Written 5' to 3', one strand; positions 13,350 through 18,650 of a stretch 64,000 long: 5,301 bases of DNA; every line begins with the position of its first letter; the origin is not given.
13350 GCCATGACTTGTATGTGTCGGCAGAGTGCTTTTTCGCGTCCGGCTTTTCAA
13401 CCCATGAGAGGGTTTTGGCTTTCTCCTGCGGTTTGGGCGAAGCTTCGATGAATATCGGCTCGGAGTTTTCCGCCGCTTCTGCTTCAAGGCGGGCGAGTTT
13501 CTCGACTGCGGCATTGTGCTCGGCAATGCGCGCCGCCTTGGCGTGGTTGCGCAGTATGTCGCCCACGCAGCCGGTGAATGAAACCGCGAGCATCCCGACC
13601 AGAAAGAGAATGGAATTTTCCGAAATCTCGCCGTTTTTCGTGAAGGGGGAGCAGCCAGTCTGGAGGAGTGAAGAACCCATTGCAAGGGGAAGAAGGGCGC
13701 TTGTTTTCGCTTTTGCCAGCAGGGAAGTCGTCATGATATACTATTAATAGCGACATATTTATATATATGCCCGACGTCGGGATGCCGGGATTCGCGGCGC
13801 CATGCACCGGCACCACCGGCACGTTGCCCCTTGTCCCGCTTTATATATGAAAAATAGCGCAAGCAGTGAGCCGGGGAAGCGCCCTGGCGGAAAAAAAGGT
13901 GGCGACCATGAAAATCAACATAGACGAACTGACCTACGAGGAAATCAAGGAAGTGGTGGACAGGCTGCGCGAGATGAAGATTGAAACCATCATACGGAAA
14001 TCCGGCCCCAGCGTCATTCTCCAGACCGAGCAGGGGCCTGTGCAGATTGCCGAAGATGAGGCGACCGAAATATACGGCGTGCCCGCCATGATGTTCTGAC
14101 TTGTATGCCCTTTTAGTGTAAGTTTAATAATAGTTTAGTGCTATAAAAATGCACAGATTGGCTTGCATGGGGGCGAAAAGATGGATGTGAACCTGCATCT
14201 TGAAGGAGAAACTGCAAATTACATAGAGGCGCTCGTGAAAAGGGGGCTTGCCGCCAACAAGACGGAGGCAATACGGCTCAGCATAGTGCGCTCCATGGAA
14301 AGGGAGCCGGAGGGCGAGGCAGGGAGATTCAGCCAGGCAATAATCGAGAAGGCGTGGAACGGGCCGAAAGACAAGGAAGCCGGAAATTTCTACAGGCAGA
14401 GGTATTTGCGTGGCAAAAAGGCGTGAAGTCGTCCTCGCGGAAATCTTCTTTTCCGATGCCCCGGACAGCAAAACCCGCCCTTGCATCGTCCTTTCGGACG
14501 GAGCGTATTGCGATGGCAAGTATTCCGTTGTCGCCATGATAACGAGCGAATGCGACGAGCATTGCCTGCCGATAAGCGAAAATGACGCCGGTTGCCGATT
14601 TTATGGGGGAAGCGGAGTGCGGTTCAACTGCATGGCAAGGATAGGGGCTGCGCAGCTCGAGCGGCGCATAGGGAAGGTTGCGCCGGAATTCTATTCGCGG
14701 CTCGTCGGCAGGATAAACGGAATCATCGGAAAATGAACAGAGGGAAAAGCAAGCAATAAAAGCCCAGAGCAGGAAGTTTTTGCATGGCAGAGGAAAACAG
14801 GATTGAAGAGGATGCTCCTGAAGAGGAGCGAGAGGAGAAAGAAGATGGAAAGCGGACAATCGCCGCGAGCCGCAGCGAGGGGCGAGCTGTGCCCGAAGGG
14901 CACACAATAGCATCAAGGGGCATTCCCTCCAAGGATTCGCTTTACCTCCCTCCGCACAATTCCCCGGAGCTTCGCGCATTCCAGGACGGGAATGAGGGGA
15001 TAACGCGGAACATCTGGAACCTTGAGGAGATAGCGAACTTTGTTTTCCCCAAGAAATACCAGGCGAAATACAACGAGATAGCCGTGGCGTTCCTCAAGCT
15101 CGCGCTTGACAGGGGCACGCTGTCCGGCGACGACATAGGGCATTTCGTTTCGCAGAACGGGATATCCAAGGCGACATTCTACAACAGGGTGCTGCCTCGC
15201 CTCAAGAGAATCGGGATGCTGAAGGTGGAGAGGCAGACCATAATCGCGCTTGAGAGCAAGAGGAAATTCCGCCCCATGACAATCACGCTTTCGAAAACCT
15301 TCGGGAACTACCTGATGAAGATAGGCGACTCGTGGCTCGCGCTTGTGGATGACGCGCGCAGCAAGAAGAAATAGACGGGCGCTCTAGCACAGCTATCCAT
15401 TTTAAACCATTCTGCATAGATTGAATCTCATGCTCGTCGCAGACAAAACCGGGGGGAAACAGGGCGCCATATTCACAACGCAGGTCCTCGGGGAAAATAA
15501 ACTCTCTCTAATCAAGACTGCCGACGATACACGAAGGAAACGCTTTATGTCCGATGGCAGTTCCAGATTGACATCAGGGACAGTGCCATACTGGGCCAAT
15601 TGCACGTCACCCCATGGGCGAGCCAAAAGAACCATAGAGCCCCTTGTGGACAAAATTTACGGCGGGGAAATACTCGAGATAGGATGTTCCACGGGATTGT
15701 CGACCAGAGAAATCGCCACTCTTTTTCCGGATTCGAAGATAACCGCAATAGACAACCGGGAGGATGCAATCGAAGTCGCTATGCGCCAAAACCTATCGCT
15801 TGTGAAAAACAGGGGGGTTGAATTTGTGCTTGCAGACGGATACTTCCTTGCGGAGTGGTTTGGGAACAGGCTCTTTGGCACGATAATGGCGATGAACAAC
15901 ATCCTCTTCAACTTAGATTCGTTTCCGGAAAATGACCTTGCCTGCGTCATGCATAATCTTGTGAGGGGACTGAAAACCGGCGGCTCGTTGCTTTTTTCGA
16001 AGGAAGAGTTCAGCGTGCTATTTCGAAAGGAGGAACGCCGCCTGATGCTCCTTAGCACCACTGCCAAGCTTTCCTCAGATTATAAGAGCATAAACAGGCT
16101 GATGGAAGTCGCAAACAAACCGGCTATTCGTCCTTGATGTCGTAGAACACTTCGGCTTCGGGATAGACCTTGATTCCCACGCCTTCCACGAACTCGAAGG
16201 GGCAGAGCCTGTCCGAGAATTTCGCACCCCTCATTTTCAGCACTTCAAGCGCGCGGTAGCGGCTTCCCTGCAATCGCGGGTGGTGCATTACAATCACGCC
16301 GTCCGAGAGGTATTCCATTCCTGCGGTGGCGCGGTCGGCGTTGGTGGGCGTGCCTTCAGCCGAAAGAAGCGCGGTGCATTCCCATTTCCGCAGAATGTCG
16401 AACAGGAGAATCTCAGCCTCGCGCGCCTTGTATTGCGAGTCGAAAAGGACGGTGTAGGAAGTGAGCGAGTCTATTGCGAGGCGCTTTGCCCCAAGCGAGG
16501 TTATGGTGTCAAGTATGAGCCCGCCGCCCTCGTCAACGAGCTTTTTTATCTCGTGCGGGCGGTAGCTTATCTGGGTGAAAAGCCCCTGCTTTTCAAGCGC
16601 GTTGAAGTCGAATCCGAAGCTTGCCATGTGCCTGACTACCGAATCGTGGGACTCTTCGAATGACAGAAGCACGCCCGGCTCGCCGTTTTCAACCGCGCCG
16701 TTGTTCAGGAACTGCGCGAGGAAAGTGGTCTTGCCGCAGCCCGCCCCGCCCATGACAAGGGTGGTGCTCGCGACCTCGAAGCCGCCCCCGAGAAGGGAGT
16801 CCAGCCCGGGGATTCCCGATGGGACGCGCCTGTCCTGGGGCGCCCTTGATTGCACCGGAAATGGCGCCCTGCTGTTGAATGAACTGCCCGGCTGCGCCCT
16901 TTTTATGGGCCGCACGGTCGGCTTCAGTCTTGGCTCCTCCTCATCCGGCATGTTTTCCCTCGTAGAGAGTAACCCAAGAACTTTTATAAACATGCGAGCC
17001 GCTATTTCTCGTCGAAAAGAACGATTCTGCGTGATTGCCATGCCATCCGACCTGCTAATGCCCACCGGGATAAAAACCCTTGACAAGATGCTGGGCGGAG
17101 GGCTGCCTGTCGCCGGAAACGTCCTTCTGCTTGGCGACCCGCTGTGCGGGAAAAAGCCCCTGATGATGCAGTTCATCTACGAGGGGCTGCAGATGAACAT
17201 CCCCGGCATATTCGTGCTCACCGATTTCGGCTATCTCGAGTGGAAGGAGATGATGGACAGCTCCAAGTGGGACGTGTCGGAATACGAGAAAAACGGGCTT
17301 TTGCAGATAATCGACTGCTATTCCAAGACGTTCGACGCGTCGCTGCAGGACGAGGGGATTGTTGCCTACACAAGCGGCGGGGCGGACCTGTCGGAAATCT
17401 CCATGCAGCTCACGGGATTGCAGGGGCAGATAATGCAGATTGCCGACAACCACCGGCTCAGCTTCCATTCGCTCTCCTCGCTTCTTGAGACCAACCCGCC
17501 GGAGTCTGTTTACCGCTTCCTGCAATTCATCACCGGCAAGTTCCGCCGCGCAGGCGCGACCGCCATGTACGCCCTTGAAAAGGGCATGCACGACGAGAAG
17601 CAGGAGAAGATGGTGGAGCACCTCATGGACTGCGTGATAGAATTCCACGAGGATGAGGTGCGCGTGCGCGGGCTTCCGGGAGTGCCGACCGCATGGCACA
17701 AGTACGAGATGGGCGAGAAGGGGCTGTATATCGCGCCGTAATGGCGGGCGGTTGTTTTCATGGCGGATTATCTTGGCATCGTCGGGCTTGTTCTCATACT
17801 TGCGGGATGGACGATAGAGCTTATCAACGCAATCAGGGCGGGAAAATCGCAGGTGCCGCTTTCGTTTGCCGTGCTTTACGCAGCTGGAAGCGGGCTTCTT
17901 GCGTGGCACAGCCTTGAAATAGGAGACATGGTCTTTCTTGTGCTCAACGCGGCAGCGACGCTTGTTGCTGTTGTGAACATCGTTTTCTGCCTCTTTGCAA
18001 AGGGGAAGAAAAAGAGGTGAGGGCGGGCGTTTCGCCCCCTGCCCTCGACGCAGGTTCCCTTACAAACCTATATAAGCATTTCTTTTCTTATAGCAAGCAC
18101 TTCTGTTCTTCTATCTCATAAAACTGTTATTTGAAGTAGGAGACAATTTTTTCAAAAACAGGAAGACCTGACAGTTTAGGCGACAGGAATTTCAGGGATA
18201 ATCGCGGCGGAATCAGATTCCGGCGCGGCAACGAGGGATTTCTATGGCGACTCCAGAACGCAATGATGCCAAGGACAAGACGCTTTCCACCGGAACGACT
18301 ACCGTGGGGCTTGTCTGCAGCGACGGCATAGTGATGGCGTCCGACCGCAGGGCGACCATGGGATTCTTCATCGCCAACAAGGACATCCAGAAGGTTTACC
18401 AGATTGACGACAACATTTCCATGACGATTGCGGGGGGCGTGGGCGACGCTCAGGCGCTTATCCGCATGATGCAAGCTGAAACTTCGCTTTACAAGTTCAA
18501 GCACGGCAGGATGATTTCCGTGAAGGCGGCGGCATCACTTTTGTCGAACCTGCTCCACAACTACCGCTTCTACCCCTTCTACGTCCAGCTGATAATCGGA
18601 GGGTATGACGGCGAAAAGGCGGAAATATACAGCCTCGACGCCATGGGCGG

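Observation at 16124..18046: Divergent pair of KaiC-like ATPases (one catalytically degenerate) plus a small membrane protein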

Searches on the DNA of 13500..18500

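Call 92: search_rna_families(source=window, start=13500, end=18500, threshold=evalue, max_evalue=0.1)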
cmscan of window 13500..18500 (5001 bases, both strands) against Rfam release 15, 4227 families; matches with E-value up to 0.1: 1.
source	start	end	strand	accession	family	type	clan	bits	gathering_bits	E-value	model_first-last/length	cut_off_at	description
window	16830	16924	-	RF03164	NiCo-AnGGAG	Cis-reg; riboswitch;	CL00122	25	64.5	0.041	1-89/89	no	NiCo-AnGGAG riboswitch aptamer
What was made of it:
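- Tried and rejected: Rfam on 13500-18500 gave only a sub-threshold riboswitch-like hit inside A's coding sequence, which I treat as noise (call 92).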

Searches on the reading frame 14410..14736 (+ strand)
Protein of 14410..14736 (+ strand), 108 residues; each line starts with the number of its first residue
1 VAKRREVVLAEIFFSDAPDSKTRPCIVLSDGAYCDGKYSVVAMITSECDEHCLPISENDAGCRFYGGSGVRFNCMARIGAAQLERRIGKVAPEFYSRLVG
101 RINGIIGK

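Call 3: search_protein_families(library=pfam, proteins=[window:14410-14736:+], max_evalue=0.01)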
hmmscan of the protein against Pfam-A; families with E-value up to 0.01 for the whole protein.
window:14410-14736:+ (108 aa): 1 family
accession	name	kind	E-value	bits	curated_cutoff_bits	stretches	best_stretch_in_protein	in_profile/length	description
PF02452.23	PemK_toxin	-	0.00051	20.7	23.1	1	3-100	1-103/109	PemK-like, MazF-like toxin of type II toxin-antitoxin system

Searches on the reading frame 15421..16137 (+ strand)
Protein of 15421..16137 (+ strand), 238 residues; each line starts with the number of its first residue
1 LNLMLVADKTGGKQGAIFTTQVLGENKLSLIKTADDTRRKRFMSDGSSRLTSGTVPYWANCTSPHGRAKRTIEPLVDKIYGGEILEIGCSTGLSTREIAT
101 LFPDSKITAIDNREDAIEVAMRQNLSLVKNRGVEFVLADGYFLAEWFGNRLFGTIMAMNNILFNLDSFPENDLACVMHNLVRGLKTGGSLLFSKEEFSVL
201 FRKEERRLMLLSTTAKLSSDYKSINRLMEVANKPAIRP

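Call 3: search_protein_families(library=pfam, proteins=[window:15421-16137:+], max_evalue=0.01)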
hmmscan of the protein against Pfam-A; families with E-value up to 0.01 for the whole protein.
window:15421-16137:+ (238 aa): 8 families
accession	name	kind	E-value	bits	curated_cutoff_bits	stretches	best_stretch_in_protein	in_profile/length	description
PF13649.12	Methyltransf_25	-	6.1e-10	40.1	27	1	84-188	1-97/97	Methyltransferase domain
PF13847.12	Methyltransf_31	-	5.2e-07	29.9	27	1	82-196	5-113/145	Methyltransferase domain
PF08242.18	Methyltransf_12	-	1.5e-05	26.1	30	1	85-188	1-96/98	Methyltransferase domain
PF08241.18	Methyltransf_11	-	1.7e-05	25.8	21.2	1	85-192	1-95/95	Methyltransferase domain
PF05175.20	MTS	-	0.0014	18.7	23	1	78-141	29-91/170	Methyltransferase small domain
PF13489.12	Methyltransf_23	-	0.0019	18.4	27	1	70-193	11-117/164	Methyltransferase domain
PF01596.23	Methyltransf_3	-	0.0043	16.8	22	1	81-122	45-87/204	O-methyltransferase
PF02390.23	Methyltransf_4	-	0.0049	16.8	24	1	84-145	5-66/173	Putative methyltransferase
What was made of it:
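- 15421..16137 (+): Class I SAM methyltransferase inserted between D and A. It overlaps the 3' end of A by 14 nt. It is a lineage-specific insertion and not part of the module. Methyltransf_25 E 6e-10 (call 3).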

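Call 4: search_protein_families(library=ncbifam, proteins=[window:15421-16137:+], max_evalue=0.01)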
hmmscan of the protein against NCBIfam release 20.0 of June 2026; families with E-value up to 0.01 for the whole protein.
window:15421-16137:+ (238 aa): 14 families
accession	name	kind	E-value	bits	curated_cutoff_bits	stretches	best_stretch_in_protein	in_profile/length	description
NF043040.1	corrin_prot_MT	hypoth_equivalog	7.6e-08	32.1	180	1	66-195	25-150/216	corrinoid protein-associated methyltransferase CpaM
TIGR02072.1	BioC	equivalog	9.1e-07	28.9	184.95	1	82-193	36-133/244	malonyl-ACP O-methyltransferase BioC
TIGR02469.1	CbiT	equivalog_domain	8.4e-05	22.8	78.3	1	83-126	22-64/124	precorrin-6Y C5,15-methyltransferase (decarboxylating) subunit CbiT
NF002463.0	PRK01683.1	equivalog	0.00023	20.8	297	1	83-125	34-75/258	trans-aconitate 2-methyltransferase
NF047649.1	MTase_UXPK_star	exception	0.00029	20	460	1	79-193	75-182/283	methyltransferase/UXPK-star double selenoprotein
TIGR03534.1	RF_mod_PrmC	equivalog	0.00046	19.7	199.1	1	83-139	91-146/253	peptide chain release factor N(5)-glutamine methyltransferase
NF010703.0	PRK14103.1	equivalog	0.00053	19.5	320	1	81-139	30-80/256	trans-aconitate 2-methyltransferase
NF041536.1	ArsM_DUF2284_UU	exception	0.00083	17.8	575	1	81-195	77-183/459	arsenite methyltransferase/DUF2284 domain selenoprotein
NF011529.0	PRK14968.1-3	equivalog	0.0013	18.2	162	1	80-139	34-90/198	putative methyltransferase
TIGR02021.1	BchM-ChlM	equivalog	0.0015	18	158.9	1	71-181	44-144/218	magnesium protoporphyrin IX methyltransferase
NF001556.0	PRK00377.1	equivalog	0.0016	18.2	238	1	80-123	40-84/198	cobalt-precorrin-6Y C(15)-methyltransferase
TIGR01983.1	UbiG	equivalog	0.0017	17.7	102.95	1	73-124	42-91/228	bifunctional 2-polyprenyl-6-hydroxyphenol methylase/3-demethylubiquinol 3-O-methyltransferase UbiG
NF006138.0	PRK08287.1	equivalog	0.002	18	210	1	83-124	34-74/189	decarboxylating cobalt-precorrin-6B (C(15))-methyltransferase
TIGR00536.1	hemK_fam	subfamily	0.0059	15.7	115.5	1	82-135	116-169/286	HemK family protein methyltransferase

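Call 37: search_protein_families(library=padloc, proteins=[window:15421-16137:+], max_evalue=0.01)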
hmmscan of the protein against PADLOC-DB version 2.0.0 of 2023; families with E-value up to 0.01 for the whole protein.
window:15421-16137:+ (238 aa): 2 families
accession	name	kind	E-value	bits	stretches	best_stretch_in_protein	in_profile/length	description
PDLC04134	mad2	-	1.1e-10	39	1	70-196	281-398/492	mads_2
PDLC00752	Effector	-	0.0071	13.2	1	119-205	164-250/508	Endonuclease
